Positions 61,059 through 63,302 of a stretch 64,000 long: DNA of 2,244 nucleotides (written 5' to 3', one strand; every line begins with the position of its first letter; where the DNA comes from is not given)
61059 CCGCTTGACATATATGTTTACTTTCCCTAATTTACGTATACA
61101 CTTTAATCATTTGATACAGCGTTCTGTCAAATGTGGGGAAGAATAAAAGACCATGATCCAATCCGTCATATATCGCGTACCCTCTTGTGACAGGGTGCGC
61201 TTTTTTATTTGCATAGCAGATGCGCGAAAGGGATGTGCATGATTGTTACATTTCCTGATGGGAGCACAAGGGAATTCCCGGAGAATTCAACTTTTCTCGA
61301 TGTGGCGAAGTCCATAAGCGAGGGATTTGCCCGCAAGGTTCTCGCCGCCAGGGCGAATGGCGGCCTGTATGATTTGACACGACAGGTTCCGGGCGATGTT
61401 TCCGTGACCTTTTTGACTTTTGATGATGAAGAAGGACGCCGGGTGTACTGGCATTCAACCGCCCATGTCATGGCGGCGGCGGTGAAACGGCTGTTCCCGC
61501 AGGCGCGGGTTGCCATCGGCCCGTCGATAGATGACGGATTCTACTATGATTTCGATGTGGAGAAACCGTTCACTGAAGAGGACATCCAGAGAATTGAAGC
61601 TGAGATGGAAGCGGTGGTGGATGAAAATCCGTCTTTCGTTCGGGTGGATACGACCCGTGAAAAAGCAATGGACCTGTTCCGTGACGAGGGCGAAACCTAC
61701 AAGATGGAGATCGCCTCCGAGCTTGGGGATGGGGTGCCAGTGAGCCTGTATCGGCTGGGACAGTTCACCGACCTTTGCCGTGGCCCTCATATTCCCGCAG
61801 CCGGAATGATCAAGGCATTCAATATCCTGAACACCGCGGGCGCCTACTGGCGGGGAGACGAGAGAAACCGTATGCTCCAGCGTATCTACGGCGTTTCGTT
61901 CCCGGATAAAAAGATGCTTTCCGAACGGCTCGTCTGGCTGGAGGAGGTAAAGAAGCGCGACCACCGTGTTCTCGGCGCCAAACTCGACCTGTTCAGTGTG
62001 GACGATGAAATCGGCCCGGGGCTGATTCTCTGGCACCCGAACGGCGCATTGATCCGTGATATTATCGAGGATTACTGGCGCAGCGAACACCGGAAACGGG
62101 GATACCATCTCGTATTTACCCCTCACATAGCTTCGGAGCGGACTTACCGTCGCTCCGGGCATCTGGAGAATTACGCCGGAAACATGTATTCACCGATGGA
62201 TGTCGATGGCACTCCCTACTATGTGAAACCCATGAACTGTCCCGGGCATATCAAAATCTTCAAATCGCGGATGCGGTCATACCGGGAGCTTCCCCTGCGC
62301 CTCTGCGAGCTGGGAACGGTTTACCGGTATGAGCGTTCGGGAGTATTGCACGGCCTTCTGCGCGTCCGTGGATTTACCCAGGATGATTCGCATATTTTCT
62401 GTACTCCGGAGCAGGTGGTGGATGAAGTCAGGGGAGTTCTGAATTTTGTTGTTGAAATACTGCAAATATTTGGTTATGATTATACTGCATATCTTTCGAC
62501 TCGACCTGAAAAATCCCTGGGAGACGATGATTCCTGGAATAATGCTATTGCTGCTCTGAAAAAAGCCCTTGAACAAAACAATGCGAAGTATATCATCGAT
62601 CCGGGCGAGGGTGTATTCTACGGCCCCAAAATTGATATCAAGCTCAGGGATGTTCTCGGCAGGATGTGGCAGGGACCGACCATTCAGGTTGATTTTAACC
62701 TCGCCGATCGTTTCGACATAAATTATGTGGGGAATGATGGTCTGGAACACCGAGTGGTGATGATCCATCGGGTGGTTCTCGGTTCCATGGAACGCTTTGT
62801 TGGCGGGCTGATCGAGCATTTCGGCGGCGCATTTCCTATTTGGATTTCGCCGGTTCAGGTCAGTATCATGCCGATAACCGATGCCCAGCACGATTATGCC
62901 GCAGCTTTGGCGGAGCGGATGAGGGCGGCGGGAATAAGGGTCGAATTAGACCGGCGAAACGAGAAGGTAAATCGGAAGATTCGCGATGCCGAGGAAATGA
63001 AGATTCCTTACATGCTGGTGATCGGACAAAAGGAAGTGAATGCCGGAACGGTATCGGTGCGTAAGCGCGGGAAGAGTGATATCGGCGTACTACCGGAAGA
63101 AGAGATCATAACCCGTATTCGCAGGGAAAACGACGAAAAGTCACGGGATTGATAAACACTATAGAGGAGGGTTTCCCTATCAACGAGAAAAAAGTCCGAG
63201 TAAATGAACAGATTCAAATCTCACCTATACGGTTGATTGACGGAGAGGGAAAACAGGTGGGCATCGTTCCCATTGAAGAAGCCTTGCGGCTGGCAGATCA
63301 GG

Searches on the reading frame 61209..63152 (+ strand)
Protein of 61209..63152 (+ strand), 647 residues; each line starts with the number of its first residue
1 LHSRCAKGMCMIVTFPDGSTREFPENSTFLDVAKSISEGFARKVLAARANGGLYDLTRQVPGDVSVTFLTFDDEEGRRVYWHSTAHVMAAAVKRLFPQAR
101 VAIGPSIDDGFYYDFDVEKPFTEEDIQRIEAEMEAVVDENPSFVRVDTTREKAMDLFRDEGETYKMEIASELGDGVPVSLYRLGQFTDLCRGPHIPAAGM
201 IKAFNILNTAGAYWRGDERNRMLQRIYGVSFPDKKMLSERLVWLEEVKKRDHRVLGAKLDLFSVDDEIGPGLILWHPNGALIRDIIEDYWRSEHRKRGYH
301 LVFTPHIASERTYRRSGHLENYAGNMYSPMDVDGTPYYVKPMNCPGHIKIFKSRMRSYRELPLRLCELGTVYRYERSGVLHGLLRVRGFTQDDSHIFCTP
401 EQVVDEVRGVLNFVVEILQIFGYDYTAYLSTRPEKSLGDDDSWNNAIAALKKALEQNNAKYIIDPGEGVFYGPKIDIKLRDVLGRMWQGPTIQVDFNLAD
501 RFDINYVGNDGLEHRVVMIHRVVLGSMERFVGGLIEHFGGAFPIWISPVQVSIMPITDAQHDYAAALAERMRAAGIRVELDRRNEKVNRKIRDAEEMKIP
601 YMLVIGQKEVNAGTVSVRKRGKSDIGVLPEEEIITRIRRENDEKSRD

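Call 86: search_protein_families(library=pfam, proteins=[window:61209-63152:+], max_evalue=0.00001)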
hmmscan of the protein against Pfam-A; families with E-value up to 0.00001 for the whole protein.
window:61209-63152:+ (647 aa): 4 families
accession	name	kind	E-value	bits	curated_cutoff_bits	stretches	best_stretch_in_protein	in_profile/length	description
PF00587.30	tRNA-synt_2b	-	2.7e-43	148.5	29.3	1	335-537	9-178/179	tRNA synthetase class II core domain (G, H, P, S and T)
PF03129.25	HGTP_anticodon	-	9.3e-25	87.1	21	1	550-639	1-93/94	Anticodon binding domain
PF07973.19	tRNA_SAD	-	2.4e-14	53.5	24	1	178-227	1-44/44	Threonyl and Alanyl tRNA synthetase second additional domain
PF02824.27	TGS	-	6.1e-11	42.6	22.2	1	12-70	2-60/60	TGS domain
